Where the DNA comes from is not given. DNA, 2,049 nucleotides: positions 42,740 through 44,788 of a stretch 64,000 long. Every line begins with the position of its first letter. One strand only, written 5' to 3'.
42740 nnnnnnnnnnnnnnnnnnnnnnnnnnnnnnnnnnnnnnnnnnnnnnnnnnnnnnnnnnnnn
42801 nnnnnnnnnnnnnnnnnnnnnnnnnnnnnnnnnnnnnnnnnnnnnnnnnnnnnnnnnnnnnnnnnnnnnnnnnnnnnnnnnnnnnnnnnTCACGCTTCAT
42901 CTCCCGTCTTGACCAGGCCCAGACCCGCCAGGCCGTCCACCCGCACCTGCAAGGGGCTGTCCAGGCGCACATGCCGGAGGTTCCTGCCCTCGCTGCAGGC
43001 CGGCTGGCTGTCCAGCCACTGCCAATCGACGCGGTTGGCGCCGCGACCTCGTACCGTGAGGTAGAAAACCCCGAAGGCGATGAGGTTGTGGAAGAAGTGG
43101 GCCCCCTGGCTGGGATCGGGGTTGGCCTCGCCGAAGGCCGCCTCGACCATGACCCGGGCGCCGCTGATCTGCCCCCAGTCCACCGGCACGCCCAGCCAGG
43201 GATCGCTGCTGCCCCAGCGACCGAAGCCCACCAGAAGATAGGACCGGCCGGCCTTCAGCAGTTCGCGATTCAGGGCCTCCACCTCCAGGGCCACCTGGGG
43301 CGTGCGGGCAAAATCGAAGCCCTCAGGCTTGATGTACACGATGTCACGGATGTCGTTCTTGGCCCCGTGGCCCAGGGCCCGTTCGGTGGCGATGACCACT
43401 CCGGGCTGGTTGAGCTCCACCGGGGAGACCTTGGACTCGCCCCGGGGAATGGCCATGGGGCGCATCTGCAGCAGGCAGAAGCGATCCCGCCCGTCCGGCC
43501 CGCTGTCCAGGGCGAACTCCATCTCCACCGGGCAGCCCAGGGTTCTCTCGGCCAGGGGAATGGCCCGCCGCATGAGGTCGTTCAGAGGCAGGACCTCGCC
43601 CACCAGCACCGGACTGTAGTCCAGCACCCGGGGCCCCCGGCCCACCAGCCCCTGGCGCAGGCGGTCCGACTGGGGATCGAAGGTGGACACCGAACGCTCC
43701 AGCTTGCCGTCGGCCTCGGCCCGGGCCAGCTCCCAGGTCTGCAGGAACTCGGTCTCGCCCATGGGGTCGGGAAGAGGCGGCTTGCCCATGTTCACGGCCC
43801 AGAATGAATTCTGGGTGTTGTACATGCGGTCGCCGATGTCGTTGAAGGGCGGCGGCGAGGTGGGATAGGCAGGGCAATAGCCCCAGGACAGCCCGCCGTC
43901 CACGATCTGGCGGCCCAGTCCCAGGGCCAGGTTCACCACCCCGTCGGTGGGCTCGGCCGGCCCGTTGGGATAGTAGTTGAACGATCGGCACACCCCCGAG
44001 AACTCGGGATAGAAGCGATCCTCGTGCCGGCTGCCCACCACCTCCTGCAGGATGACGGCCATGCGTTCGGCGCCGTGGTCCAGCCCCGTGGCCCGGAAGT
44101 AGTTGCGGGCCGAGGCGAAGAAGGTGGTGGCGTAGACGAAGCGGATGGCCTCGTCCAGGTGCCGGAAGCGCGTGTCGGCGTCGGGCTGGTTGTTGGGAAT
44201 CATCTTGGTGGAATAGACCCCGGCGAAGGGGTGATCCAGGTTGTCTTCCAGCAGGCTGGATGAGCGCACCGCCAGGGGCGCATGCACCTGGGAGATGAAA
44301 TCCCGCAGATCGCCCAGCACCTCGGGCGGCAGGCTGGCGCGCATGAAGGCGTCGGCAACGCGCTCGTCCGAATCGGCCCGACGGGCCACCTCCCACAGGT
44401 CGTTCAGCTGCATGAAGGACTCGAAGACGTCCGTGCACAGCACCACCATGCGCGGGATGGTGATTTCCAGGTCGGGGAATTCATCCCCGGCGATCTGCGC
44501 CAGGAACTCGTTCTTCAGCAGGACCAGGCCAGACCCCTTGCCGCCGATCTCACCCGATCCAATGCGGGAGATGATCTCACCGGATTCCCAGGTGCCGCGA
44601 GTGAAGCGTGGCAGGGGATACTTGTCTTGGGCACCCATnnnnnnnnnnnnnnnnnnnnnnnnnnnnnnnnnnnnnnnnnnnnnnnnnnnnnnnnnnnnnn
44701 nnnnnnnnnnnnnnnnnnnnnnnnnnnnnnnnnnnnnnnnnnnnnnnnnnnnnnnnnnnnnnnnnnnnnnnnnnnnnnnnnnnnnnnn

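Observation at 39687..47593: Sigma-54 activator, sigma-54-type promoter, gdhA and two translationally coupled PEP/pyruvate-binding ATP-grasp paralogues: candidate uncharacterised sensory/modification module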

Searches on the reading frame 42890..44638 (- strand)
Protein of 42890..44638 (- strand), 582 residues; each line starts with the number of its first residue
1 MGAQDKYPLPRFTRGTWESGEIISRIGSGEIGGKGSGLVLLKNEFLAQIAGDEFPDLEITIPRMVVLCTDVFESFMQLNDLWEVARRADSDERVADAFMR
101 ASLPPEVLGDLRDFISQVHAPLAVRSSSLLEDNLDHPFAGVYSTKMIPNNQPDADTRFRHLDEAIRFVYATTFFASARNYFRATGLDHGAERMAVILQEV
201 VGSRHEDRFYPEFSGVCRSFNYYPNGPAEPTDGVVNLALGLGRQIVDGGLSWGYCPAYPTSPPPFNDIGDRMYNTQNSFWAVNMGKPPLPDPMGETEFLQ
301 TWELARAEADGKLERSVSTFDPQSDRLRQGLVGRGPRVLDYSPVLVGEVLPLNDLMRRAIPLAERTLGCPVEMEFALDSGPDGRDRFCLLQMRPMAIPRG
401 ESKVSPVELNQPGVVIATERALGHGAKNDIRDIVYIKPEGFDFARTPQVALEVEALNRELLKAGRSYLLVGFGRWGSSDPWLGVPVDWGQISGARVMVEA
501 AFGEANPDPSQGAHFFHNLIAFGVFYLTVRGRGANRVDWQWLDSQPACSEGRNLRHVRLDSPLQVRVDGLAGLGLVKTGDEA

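Call 7: search_protein_families(library=pfam, proteins=[window:42890-44638:-], max_evalue=0.01)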
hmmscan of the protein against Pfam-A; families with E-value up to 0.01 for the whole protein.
window:42890-44638:- (582 aa): 1 family
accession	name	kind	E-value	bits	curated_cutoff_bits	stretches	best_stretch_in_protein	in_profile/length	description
PF01326.24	PPDK_N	-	1.5e-36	126.8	27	1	30-397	3-311/328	Pyruvate phosphate dikinase, AMP/ATP-binding domain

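Call 8: search_protein_families(library=ncbifam, proteins=[window:42890-44638:-], max_evalue=0.01)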
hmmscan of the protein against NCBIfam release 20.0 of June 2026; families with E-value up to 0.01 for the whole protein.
window:42890-44638:- (582 aa): 10 families
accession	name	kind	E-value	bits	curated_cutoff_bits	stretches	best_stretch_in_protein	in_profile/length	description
NF004881.0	PRK06241.2-2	equivalog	6.8e-15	54.4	883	1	56-249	31-218/898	phosphoenolpyruvate synthase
NF052632.1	undecylprod_RedH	equivalog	4.7e-09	34.8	1350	1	56-249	29-201/880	undecylprodigiosin ligase RedH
NF052631.1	prodigiosin_PigC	equivalog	9.8e-09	33.6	1300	1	59-202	31-169/883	prodigiosin ligase PigC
TIGR01418.1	PEP_synth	equivalog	2.4e-07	29.5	739.75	1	83-249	72-226/784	pyruvate, water dikinase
NF005057.0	PRK06464.1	equivalog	3.1e-07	28.8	598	1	82-249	76-232/798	phosphoenolpyruvate synthase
NF004880.0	PRK06241.2-1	equivalog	0.0003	18.9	972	1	32-204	19-181/837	phosphoenolpyruvate synthase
NF041857.1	RIF_Ptrans_rph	equivalog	0.00056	18.4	999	1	93-203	80-185/864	rifamycin-inactivating phosphotransferase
NF004882.0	PRK06241.2-3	equivalog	0.00061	18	850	1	111-202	90-173/827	phosphoenolpyruvate synthase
NF004883.0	PRK06241.2-4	equivalog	0.004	15.3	1063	1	101-202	103-198/928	phosphoenolpyruvate synthase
NF004877.0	PRK06241.1-2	subfamily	0.0054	15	866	1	99-202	88-186/869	phosphoenolpyruvate synthase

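Call 14: search_solved_structures(query=window:42890-44638:-, max_evalue=0.01)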
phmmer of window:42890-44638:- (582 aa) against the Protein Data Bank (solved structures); distinct sequences matched with E-value up to 0.01: 0.

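Call 24: find_homologous_proteins(query=window:42890-44638:-, max_evalue=0.00001)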
Query window:42890-44638:- (582 aa): 7970 proteins with E <= 0.00001 among 8000 candidates; the best 120 are listed.
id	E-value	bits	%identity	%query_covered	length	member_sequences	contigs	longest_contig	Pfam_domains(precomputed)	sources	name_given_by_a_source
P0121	0.0e+0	1194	86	100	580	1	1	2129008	PF01326.25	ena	-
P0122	0.0e+0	1127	100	83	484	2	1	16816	PF01326.25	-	-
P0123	0.0e+0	1013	75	100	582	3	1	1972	PF01326.25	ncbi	-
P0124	1.7e-297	1006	73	100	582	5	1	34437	PF01326.25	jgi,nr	jgi:hypothetical protein|nr:PEP/pyruvate-binding domain-containing protein [Candidatus Krumholzibact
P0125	1.6e-296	1003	72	100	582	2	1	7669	PF01326.25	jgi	jgi:hypothetical protein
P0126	2.7e-286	969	70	98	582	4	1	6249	PF01326.25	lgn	-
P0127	1.0e-283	961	69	99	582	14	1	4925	PF01326.25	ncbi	-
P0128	7.5e-277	938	67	99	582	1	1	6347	PF01326.25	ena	-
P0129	4.3e-276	935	68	100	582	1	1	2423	PF01326.25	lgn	-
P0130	3.6e-275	932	68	100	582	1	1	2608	PF01326.25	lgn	-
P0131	8.6e-275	931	69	98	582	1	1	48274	PF01326.25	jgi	-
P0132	2.6e-274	930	69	99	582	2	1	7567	PF01326.25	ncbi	-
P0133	5.3e-274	929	68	100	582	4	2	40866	PF01326.25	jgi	-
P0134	2.0e-273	927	67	100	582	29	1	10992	PF01326.25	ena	-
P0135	5.4e-273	925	67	99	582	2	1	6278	PF01326.25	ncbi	-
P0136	7.9e-273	925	68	99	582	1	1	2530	PF01326.25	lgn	-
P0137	8.4e-273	925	67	99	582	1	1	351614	PF01326.25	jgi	jgi:Pyruvate phosphate dikinase, AMP/ATP-binding domain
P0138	3.3e-272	923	68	100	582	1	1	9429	PF01326.25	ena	-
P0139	3.6e-272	922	69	99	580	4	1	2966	PF01326.25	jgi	jgi:hypothetical protein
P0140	5.4e-271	919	67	100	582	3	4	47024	PF01326.25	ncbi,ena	-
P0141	3.2e-270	916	67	100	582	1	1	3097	PF01326.25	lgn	-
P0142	1.0e-269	914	67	100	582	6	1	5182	PF01326.25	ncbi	-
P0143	7.0e-269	912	66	100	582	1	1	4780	PF01326.25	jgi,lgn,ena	-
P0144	1.1e-267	908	66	100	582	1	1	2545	PF01326.25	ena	-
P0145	2.6e-267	906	66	99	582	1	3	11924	PF01326.25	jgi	-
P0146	4.7e-260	882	65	100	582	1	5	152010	PF01326.25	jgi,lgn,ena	-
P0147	5.6e-260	882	66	99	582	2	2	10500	PF01326.25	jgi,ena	-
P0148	1.0e-258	878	67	98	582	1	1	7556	PF01326.25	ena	-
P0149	2.2e-258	877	64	100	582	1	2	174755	PF01326.25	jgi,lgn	-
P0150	9.6e-256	868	66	99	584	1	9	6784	PF01326.25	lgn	-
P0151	1.2e-255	868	65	99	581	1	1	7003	PF01326.25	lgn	-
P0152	3.3e-255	866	66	98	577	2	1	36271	PF01326.25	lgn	-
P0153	2.0e-254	864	65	99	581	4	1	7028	PF01326.25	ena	-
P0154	2.1e-254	864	64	99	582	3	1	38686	PF01326.25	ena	-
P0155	1.1e-253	861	65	98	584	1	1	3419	PF01326.25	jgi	jgi:hypothetical protein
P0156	1.6e-252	858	64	99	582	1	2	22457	PF01326.25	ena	-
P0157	8.9e-252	855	64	99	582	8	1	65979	PF01326.25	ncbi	ncbi:MAG: PEP/pyruvate-binding domain-containing protein [Candidatus Krumholzibacteriia bacterium]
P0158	2.5e-251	854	63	100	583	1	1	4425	PF01326.25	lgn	-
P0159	5.5e-251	852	65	98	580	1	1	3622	PF01326.25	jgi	jgi:hypothetical protein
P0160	9.4e-251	852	65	98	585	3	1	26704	PF01326.25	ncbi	-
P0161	3.4e-250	850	64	99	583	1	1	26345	PF01326.25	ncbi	-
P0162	4.6e-250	849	64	98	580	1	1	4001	PF01326.25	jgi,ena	-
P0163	5.1e-250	849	63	100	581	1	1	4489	PF01326.25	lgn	-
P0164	3.1e-248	843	65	98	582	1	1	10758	PF01326.25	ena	-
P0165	1.1e-246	838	63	99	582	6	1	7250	PF01326.25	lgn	-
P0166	3.5e-246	837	62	98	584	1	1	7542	PF01326.25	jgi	jgi:hypothetical protein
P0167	8.8e-246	835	64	99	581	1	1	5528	PF01326.25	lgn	-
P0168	1.7e-244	831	61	98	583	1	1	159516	PF01326.25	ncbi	-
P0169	1.3e-243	828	64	98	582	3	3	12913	PF01326.25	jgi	jgi:hypothetical protein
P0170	1.9e-237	808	74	79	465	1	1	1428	PF01326.25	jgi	jgi:hypothetical protein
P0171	6.8e-218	743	56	99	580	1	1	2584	PF01326.25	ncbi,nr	ncbi:MAG: PEP/pyruvate-binding domain-containing protein [Candidatus Eisenbacteria bacterium]|nr:PEP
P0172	1.0e-216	739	56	99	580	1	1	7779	PF01326.25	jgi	-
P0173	2.5e-216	738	56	99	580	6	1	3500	PF01326.25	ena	-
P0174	5.0e-216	737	56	99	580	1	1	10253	PF01326.25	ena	-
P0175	2.0e-215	735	56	99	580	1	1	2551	PF01326.25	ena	-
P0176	2.5e-215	735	57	98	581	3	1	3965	PF01326.25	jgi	-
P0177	2.8e-215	735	56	99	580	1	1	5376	PF01326.25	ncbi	-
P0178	4.8e-215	734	57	99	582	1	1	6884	PF01326.25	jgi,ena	-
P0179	4.9e-215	734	56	99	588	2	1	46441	PF01326.25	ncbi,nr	ncbi:MAG: hypothetical protein KAY32_08325 [Candidatus Eisenbacteria sp.]|nr:hypothetical protein [C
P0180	5.4e-215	734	56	99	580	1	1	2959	PF01326.25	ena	-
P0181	5.5e-215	734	56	99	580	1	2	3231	PF01326.25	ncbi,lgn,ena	-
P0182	6.6e-215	733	55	99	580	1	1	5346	PF01326.25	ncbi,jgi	jgi:hypothetical protein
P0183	7.0e-215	733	56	99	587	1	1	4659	PF01326.25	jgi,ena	-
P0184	9.7e-215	733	55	99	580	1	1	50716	PF01326.25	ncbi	-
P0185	1.1e-214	733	56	99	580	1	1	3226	PF01326.25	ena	-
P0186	1.3e-214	732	56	99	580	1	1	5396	PF01326.25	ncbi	-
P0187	1.5e-214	732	56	99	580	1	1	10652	PF01326.25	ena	-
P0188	4.8e-214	731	55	99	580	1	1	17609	PF01326.25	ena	-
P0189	7.1e-214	730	55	99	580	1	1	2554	PF01326.25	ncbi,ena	-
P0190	1.8e-213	729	55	99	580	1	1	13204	PF01326.25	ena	-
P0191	2.8e-213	728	54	99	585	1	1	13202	PF01326.25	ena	-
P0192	2.8e-213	728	55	99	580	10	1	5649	PF01326.25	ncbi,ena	-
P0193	2.9e-213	728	56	98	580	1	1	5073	PF01326.25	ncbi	-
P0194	6.2e-213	727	56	98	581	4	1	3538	PF01326.25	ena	-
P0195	1.3e-212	726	56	98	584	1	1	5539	PF01326.25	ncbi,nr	ncbi:MAG: hypothetical protein GF355_04690 [Candidatus Eisenbacteria bacterium]|nr:hypothetical prot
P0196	1.3e-212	726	56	99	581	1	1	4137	PF01326.25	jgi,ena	-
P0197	1.4e-212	726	55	99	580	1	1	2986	PF01326.25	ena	-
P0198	6.7e-212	723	55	98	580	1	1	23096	PF01326.25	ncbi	-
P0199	8.2e-212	723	57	99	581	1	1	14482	PF01326.25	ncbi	-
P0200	1.5e-211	722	56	98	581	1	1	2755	PF01326.25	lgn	-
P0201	1.6e-211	722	56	98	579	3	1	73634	PF01326.25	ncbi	-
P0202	2.0e-211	722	56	98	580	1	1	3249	PF01326.25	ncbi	-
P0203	5.1e-211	720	55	99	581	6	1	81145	PF01326.25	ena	-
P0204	1.1e-210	719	57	98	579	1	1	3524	PF01326.25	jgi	jgi:hypothetical protein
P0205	1.9e-210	719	55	98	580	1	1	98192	PF01326.25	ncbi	ncbi:MAG: PEP/pyruvate-binding domain-containing protein [Candidatus Eisenbacteria bacterium]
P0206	4.2e-210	717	54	99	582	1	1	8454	PF01326.25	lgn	-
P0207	5.5e-210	717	55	98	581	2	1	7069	PF01326.25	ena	-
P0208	6.9e-210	717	56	100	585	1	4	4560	PF01326.25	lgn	-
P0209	1.1e-209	716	55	98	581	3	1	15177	PF01326.25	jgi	jgi:hypothetical protein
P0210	1.2e-209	716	54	99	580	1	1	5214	PF01326.25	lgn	-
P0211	1.7e-209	715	55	99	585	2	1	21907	PF01326.25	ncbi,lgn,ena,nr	ncbi:MAG: hypothetical protein KAY24_17155 [Candidatus Eisenbacteria sp.]|nr:hypothetical protein [C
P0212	8.2e-209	713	56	98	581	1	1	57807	PF01326.25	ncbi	-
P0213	9.0e-209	713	54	98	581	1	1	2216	PF01326.25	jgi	jgi:hypothetical protein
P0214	1.2e-208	713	67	77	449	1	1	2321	PF01326.25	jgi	jgi:hypothetical protein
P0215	1.3e-208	713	53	98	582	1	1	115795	PF01326.25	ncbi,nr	ncbi:MAG: PEP/pyruvate-binding domain-containing protein [Gemmatimonadales bacterium]|nr:PEP/pyruvat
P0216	1.5e-208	712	54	99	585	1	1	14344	PF01326.25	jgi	jgi:hypothetical protein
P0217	2.3e-208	712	57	98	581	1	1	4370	PF01326.25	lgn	-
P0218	2.7e-208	712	55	99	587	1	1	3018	PF01326.25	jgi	-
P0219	3.9e-208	711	55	99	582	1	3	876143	PF01326.25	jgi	jgi:Pyruvate phosphate dikinase, AMP/ATP-binding domain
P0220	8.6e-208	710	55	98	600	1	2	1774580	PF01326.25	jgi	jgi:Pyruvate phosphate dikinase, AMP/ATP-binding domain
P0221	9.0e-208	710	56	99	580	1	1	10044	PF01326.25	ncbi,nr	ncbi:MAG: hypothetical protein JXB46_09650 [Candidatus Eisenbacteria bacterium]|nr:hypothetical prot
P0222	9.3e-208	710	54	100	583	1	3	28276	PF01326.25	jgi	jgi:hypothetical protein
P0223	1.1e-207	709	56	98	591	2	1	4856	PF01326.25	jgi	jgi:hypothetical protein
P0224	1.4e-207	709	55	99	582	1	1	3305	PF01326.25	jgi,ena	-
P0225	1.8e-207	709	56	100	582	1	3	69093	PF01326.25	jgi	-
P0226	2.0e-207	709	55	99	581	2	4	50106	PF01326.25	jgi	jgi:hypothetical protein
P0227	2.1e-207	709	55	99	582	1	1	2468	PF01326.25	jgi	jgi:hypothetical protein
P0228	2.4e-207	708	55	98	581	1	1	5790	PF01326.25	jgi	-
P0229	3.7e-207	708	55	98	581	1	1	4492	PF01326.25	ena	-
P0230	5.8e-207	707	56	99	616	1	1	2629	PF01326.25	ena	-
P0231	6.1e-207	707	56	98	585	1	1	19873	PF01326.25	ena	-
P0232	6.9e-207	707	65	81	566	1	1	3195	PF01326.25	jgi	-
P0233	8.9e-207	706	55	98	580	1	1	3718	PF01326.25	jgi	-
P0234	1.6e-206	706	53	99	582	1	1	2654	PF01326.25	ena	-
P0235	1.9e-206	705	54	98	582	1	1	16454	PF01326.25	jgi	jgi:hypothetical protein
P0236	3.1e-206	705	55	99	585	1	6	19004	PF01326.25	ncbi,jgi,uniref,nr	ncbi:MAG: hypothetical protein FJY75_01255 [Candidatus Eisenbacteria bacterium]|uniref:Pyruvate phos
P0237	5.8e-206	704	57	92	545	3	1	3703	PF01326.25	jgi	jgi:hypothetical protein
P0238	6.0e-206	704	55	98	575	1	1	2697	PF01326.25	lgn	-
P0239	6.0e-205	700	54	98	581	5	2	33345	PF01326.25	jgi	jgi:hypothetical protein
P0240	6.7e-205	700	55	98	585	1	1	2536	PF01326.25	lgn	-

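Call 42: predict_structure(alignment_id=A2)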
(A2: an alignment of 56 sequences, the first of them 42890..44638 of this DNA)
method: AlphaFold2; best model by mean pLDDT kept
length: 582 residues; sequences in the alignment: 56
mean_pLDDT: 88.1   pTM: 0.89
mean pLDDT of the five models: 88.1, 87.6, 86.9, 86.8, 85.5
residues with pLDDT >= 90: 341; 70-90: 199; 50-70: 38; < 50: 4
segments of 3 or more residues with pLDDT < 50: none
pLDDT, mean of each block of 10 residues (from residue 1): 70 90 95 91 93 91 96 97 85 92 96 94 92 61 89 92 95 88 85 95 95 94 79 92 80 87 70 86 86 75 94 94 90 90 91 94 92 93 91 83 92 93 92 93 88 93 94 78 79 91 69 68 87 87 94 94 93 89 44
secondary structure, 60 per line:
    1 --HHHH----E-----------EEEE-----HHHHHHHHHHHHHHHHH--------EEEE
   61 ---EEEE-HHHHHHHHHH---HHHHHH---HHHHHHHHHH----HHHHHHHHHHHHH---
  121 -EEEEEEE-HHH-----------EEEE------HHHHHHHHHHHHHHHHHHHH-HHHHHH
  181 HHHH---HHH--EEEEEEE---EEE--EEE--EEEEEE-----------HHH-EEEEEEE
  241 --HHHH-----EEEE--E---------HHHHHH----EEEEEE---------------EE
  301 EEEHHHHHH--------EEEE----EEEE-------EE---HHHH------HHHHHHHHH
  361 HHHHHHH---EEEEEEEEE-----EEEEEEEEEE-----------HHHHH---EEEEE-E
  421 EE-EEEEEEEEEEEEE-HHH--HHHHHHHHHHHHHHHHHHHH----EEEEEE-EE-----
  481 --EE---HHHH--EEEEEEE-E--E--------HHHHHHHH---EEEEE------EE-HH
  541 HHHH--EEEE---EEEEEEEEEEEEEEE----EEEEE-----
elements in order: H3-6 E23-26 H32-48 E57-60 E64-67 H69-78 H82-87 H91-100 H105-117 E122-128 E144-147 H154-173 H175-184 E193-199 E203-205 E208-210 E213-218 E234-240 H243-246 E252-255 H268-273 E278-283 E299-303 H304-309 E318-321 E326-329 H342-345 H352-367 E371-379 E385-394 H406-410 E414-418 E420-422 E424-436 H443-462 E467-472 H488-491 E494-500 H514-521 E525-529 H539-544 E547-550 E554-568 E573-577

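Call 45: fold_search(model_id=the predicted structure, library=pdb)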
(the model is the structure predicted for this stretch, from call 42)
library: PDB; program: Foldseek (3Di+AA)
matches with E <= 10: 337; with E <= 0.001: 16
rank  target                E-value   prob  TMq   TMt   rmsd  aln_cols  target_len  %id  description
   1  5hv1                  2.0e-15  1.00  0.40  0.29  10.3       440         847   19  Rifampin phosphotransferase in complex with AMPPNP and rifampin from Listeria monocytogenes (released 2016-03-30)
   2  5hv3                  1.0e-14  1.00  0.40  0.28   7.5       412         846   18  Rifampin phosphotransferase G527Y mutant in complex with AMPPNP from Listeria monocytogenes (released 2016-03-30)
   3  5hv2                  7.0e-13  1.00  0.39  0.28   7.2       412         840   18  Rifampin phosphotransferase G527Y mutant from Listeria monocytogenes (released 2016-03-30)
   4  9goj                  9.6e-12  1.00  0.29  0.45   7.7       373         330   18  Crystal structure of HpeI from Rhodococcus rhodochrous GD02 (released 2025-05-21)
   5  5hv6_B                4.1e-11  1.00  0.37  0.68   5.5       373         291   17  The ATP binding domain of rifampin phosphotransferase from Listeria monocytogenes (released 2016-03-30)
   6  5hv6_A                4.6e-11  1.00  0.34  0.60  10.7       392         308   15  The ATP binding domain of rifampin phosphotransferase from Listeria monocytogenes (released 2016-03-30)
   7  5jvl_A                1.9e-08  1.00  0.33  0.23  14.6       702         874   12  C4-type pyruvate phospate dikinase: nucleotide binding domain with bound ATP analogue (released 2017-04-05)
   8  1kbl                  3.2e-08  1.00  0.36  0.26  10.6       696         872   11  PYRUVATE PHOSPHATE DIKINASE (released 2002-01-30)
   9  1dik                  6.0e-08  1.00  0.36  0.26  11.0       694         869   11  PYRUVATE PHOSPHATE DIKINASE (released 1996-04-03)
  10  5lu4_B                2.0e-07  1.00  0.30  0.23  12.0       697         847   12  C4-type pyruvate phosphate dikinase: conformational intermediate of central domain in the swiveling mechanism (released 2017-05-24)
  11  1ggo                  3.9e-07  1.00  0.40  0.28   9.7       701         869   10  T453A MUTANT OF PYRUVATE, PHOSPHATE DIKINASE (released 2001-01-10)
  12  1vbg                  8.3e-07  1.00  0.24  0.17  16.5       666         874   10  Pyruvate Phosphate Dikinase from Maize (released 2005-03-08)
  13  2r82                  1.5e-06  1.00  0.24  0.17  17.0       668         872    9  Pyruvate phosphate dikinase (PPDK) triple mutant R219E/E271R/S262D adapts a second conformational state (released 2008-01-01)
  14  5jvn                  3.8e-06  1.00  0.25  0.18  16.0       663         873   10  C3-type pyruvate phosphate dikinase: intermediate state of the central domain in the swiveling mechanism (released 2017-04-05)
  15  2dik                  4.2e-06  1.00  0.37  0.26  10.7       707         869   10  R337A MUTANT OF PYRUVATE PHOSPHATE DIKINASE (released 1999-09-13)
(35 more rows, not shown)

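Call 107: search_protein_families(library=padloc, proteins=[window:42890-44638:-], max_evalue=0.01)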
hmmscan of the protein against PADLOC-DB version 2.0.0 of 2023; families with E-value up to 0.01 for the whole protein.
window:42890-44638:- (582 aa): 0 families
